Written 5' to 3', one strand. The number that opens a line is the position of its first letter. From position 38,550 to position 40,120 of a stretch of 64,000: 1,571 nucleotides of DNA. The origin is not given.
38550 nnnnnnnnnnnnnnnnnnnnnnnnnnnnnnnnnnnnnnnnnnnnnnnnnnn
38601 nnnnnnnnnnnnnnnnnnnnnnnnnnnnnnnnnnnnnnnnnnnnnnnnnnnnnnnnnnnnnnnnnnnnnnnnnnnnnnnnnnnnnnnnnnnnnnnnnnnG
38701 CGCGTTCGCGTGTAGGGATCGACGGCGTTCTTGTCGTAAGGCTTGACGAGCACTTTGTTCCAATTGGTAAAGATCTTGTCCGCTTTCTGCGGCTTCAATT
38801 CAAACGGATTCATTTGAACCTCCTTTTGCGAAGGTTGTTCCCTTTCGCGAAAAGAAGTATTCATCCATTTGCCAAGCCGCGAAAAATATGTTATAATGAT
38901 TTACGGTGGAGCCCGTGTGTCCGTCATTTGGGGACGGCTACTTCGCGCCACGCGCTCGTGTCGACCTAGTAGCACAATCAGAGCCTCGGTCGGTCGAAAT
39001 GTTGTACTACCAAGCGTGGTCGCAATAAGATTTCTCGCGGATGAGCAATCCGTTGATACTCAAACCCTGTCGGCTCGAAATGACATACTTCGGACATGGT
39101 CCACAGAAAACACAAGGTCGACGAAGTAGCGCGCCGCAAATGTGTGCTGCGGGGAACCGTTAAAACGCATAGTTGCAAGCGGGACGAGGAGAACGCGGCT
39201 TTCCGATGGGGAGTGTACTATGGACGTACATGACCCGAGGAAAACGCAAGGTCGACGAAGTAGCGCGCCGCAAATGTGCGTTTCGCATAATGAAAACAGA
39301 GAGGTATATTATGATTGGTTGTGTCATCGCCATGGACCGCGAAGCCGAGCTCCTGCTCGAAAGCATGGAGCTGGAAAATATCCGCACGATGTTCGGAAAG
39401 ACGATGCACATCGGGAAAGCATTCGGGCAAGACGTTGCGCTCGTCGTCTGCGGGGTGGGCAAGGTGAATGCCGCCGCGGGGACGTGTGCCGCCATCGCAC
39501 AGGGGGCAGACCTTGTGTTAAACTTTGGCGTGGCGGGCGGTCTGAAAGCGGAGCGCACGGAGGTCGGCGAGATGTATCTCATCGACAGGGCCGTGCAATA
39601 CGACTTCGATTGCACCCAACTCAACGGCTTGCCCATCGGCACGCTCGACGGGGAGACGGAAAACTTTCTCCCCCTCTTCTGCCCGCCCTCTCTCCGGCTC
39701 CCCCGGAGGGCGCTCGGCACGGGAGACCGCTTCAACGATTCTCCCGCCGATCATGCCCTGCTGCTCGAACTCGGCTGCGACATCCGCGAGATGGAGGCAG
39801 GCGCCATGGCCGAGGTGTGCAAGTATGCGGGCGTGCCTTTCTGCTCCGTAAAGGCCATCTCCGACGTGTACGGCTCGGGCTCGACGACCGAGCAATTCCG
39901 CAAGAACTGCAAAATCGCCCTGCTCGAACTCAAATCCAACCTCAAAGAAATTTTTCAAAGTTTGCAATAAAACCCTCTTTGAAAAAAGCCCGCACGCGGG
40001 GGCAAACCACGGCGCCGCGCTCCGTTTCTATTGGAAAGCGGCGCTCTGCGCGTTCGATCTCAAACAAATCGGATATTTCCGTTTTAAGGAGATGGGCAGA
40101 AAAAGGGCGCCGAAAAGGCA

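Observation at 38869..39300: Promoter-driven ~390-nt structured non-coding region upstream of mtnN with a duplicated 3' arm complementary to one 5' arm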

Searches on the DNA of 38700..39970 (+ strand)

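Call 6: search_rna_families(source=window, start=38700, end=39450, threshold=evalue, max_evalue=10, show_alignments=3)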
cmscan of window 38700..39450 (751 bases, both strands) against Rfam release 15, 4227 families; matches with E-value up to 10: 0.
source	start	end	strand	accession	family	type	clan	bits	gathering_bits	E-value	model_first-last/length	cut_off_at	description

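Call 25: build_rna_model(alignment_id=A2, structure=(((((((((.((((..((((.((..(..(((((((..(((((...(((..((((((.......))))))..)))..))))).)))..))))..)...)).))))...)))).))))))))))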
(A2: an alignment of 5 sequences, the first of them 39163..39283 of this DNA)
Model R1 built from alignment A2 (5 sequences, 121 columns); structure: as given.
model positions 121; base pairs 41; branch points 0; effective number of sequences 0.64; information 0.591 bits per position. Calibrated on 0.2 Mb of random sequence (short: E-values are rough).
structure used (alignment columns):
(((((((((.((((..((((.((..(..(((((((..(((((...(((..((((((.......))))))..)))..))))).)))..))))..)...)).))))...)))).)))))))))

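Call 26: search_with_rna_model(model_id=R1, sources=[window, L001, L002, L003, L004, L005, L006, L007, L008, L009, L010, L011, L012, L013, L014, L015, L016, L017, L018, L019, L020, L021, L022, L023, L024, L025, L026, L027, L028, L029, L030, L031, L032, L033, L034, L035, L036, L037, L038, L039, L040, L041, L042, L043, L044, L045, L046, L047, L048, L049, L050, L051, L052, L053, L054, L055, L056, L057, L058, L059, L060, L061, L062, L063, L064, L065, L066, L067, L068, L069, L070, L071, L072, L073, L074, L075, L076, L077, L078, L079, L080], max_evalue=10)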
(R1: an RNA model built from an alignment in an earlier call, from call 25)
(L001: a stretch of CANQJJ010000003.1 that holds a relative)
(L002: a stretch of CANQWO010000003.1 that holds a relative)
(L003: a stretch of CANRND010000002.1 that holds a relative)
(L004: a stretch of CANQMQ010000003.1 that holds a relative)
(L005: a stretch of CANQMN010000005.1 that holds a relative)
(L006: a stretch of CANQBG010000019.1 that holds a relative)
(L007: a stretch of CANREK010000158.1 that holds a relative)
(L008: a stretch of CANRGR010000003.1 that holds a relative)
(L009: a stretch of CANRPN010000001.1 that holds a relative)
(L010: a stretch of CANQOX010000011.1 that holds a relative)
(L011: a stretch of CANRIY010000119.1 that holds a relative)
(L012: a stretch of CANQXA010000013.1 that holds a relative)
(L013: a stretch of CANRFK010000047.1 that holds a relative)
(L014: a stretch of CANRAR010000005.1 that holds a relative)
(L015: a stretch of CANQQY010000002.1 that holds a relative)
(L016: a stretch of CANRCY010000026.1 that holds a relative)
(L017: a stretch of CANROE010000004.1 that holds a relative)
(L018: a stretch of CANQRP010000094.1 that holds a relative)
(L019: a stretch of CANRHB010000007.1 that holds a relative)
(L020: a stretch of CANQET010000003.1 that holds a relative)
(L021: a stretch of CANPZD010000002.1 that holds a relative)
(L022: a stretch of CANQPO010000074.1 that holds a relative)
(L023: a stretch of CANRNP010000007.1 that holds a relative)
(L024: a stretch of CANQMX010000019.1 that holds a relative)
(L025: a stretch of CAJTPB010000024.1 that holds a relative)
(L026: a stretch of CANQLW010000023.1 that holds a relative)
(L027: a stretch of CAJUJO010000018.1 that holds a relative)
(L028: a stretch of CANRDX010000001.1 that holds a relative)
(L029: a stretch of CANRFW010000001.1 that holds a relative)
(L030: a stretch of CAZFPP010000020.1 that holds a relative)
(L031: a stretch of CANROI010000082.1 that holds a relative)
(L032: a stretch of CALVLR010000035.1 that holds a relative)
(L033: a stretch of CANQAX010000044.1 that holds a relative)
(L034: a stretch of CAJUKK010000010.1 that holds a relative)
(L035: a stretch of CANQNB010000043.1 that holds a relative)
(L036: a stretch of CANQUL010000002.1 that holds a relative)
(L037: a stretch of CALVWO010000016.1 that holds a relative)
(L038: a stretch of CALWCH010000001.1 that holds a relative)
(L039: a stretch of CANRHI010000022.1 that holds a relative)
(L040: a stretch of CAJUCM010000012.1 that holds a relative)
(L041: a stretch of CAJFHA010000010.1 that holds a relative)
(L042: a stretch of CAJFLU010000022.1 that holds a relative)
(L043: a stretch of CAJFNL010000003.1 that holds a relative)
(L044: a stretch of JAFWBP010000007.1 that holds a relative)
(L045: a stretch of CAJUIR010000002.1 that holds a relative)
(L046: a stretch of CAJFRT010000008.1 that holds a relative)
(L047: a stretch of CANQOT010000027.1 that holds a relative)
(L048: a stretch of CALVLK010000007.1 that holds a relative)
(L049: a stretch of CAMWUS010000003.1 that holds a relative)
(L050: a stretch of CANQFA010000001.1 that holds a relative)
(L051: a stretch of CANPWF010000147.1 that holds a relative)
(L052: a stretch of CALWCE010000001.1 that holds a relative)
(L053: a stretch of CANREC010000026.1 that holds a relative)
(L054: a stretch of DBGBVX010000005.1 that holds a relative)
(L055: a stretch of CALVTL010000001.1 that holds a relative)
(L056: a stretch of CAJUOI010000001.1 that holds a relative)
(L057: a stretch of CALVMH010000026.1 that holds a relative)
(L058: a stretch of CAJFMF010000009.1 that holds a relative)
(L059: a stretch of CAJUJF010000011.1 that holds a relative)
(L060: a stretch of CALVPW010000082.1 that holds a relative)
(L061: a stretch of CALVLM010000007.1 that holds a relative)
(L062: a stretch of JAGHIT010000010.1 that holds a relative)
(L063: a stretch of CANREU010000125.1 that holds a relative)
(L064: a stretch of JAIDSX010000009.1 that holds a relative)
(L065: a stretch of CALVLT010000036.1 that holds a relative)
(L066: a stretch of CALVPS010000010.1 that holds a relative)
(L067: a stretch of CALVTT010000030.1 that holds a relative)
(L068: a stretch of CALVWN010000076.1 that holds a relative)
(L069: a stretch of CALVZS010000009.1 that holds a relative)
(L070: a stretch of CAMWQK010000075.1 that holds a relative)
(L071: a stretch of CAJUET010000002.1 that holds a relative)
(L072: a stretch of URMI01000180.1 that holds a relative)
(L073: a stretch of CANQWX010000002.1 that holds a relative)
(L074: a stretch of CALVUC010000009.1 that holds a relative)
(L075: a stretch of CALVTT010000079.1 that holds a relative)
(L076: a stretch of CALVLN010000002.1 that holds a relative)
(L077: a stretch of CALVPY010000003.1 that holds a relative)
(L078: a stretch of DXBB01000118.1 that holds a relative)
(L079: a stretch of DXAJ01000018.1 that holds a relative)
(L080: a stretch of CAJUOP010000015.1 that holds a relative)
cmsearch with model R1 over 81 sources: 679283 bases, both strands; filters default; matches with E-value up to 10: 14.
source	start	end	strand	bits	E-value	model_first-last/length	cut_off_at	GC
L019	5338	5458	+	147.8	1.6e-31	1-121/121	no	0.58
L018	3718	3838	+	144.6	9.3e-31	1-121/121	no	0.55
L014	5085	5204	+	144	1.3e-30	1-121/121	no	0.57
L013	5626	5745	+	137.6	4.1e-29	1-121/121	no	0.57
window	39163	39283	+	133.4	4e-28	1-121/121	no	0.55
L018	3718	3838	-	32.6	0.00027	1-121/121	no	0.55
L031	5097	5126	-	26.2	0.009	1-121/121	no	0.57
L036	5441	5484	-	20.3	0.22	1-121/121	no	0.73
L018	1044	1079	-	20.2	0.24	1-121/121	no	0.83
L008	7125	7170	-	16.7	1.5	1-121/121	no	0.65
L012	5950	5980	-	16.2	2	1-121/121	no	0.77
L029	1708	1739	+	15.4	3.1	1-121/121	no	0.81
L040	943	967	-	14.1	6.3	1-121/121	no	0.48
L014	1815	1868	+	14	6.7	1-121/121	no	0.61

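Call 29: search_with_rna_model(model_id=R1, sources=[L081, L082], max_evalue=1, show_alignments=2)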
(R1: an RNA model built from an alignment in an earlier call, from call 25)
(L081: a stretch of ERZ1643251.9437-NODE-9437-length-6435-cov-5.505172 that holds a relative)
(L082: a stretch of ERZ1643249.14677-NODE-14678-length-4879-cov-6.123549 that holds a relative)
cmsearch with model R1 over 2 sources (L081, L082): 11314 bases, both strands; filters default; matches with E-value up to 1: 2.
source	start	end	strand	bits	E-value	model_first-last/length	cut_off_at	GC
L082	3675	3794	+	121.9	3.6e-27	1-121/121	no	0.52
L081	1790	1906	+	34.6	1.5e-06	1-121/121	no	0.53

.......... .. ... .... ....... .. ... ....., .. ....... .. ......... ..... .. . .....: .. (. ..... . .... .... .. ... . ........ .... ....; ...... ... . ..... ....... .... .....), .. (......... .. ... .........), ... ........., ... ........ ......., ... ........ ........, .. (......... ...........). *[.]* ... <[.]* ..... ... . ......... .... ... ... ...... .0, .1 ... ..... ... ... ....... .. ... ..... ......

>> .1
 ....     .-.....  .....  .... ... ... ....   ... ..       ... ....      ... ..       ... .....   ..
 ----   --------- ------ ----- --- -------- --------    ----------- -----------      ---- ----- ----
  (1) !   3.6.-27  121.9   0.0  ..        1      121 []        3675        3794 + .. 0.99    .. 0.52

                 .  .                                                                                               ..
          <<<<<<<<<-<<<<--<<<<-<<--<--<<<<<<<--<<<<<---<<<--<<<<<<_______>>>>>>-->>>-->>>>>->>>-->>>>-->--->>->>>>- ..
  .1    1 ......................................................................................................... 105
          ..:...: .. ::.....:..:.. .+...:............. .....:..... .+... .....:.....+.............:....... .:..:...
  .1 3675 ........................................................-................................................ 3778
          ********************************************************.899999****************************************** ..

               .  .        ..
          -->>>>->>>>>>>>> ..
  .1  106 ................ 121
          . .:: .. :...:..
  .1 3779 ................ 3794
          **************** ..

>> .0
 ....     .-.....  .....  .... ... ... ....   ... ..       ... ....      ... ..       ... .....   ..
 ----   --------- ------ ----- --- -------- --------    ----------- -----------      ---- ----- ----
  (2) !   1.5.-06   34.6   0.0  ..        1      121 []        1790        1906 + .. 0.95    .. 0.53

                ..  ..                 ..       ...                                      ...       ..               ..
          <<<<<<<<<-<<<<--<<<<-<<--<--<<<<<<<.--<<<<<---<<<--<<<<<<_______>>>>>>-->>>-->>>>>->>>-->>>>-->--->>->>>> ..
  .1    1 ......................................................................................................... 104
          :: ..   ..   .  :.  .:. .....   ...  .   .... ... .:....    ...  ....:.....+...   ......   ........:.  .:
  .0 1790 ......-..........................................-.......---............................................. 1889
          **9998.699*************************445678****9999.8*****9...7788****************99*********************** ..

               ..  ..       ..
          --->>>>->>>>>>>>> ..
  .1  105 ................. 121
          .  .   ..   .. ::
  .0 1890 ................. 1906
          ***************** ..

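Call 44: search_with_rna_model(model_id=R1, sources=[L013, L014, L018, L019, L081, L082, L084], max_evalue=1, filters=off, make_alignment=true)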
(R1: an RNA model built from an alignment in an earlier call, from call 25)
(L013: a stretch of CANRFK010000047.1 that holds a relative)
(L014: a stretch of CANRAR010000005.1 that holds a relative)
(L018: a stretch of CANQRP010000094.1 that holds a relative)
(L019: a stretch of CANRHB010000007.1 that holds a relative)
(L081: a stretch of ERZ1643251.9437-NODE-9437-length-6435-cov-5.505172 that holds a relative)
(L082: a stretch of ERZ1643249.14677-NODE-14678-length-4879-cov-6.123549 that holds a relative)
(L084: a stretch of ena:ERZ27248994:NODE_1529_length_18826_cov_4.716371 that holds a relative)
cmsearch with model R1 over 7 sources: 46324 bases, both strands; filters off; matches with E-value up to 1: 30.
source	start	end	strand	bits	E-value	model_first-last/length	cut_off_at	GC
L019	5338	5458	+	147.8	1.1e-32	1-121/121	no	0.58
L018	3718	3838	+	144.6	6.3e-32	1-121/121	no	0.55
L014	5085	5204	+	144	8.7e-32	1-121/121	no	0.57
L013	5626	5745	+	137.6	2.8e-30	1-121/121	no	0.57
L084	1991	2111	+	133.4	2.7e-29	1-121/121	no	0.55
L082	3675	3794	+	121.9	1.5e-26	1-121/121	no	0.52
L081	1790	1906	+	34.7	6e-06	1-121/121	no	0.53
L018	3718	3838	-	32.6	1.8e-05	1-121/121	no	0.55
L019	5338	5458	-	29.8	8.5e-05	1-121/121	no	0.58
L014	5085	5204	-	26.3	0.00056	1-121/121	no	0.57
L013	1710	1740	-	20.9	0.011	1-121/121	no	0.81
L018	1044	1079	+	20.5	0.014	1-121/121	no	0.83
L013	5626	5745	-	20.4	0.014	1-121/121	no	0.57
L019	7596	7629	+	20.4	0.014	1-121/121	no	0.71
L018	1044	1079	-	20.2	0.016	1-121/121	no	0.83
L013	1710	1740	+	19.6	0.022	1-121/121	no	0.81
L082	3675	3794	-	18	0.052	1-121/121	no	0.52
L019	7596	7629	-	17.7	0.06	1-121/121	no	0.71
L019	2588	2619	+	16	0.16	1-121/121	no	0.75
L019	2588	2619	-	16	0.16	1-121/121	no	0.75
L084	3708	3738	+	15.8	0.17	1-121/121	no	0.74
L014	7470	7501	+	15.4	0.22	1-121/121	no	0.47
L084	3708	3738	-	15.2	0.24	1-121/121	no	0.74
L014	7470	7501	-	15.1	0.26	1-121/121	no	0.47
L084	1991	2111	-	14.4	0.37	1-121/121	no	0.55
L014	1815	1868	+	14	0.45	1-121/121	no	0.61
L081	3608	3716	+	13.9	0.49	1-121/121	no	0.55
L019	4670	4764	-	13.6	0.57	1-121/121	no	0.62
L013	4760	4796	-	13.6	0.58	1-121/121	no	0.86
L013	1974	2014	+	12.7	0.92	1-121/121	no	0.88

Alignment A4: 30 matches aligned to the model, 220 columns, each read 5' to 3' on its own strand. Consensus structure (alignment columns), stored with it:
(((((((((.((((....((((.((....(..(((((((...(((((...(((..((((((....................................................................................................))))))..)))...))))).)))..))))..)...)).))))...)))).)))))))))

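Call 53: search_rna_families(sources=[L001, L010, L013, L015, L019, L029, L047, L081, L082], threshold=evalue, max_evalue=0.1)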
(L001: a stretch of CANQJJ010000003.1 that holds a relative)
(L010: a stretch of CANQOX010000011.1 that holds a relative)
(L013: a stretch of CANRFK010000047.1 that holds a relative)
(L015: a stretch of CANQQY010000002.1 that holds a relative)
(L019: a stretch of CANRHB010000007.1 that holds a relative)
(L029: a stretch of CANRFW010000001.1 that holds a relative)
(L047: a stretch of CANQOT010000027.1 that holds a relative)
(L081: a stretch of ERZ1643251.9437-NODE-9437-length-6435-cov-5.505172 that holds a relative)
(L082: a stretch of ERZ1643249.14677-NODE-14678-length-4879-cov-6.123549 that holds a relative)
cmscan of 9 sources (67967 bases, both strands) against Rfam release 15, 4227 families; matches with E-value up to 0.1: 0.
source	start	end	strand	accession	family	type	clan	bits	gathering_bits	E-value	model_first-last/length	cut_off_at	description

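Call 54: search_dna_similar(query=window:38898-39310:+, collection=plasmids, mode=distant, max_evalue=0.01)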
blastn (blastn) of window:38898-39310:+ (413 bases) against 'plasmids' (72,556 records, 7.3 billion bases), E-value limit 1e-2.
No match.
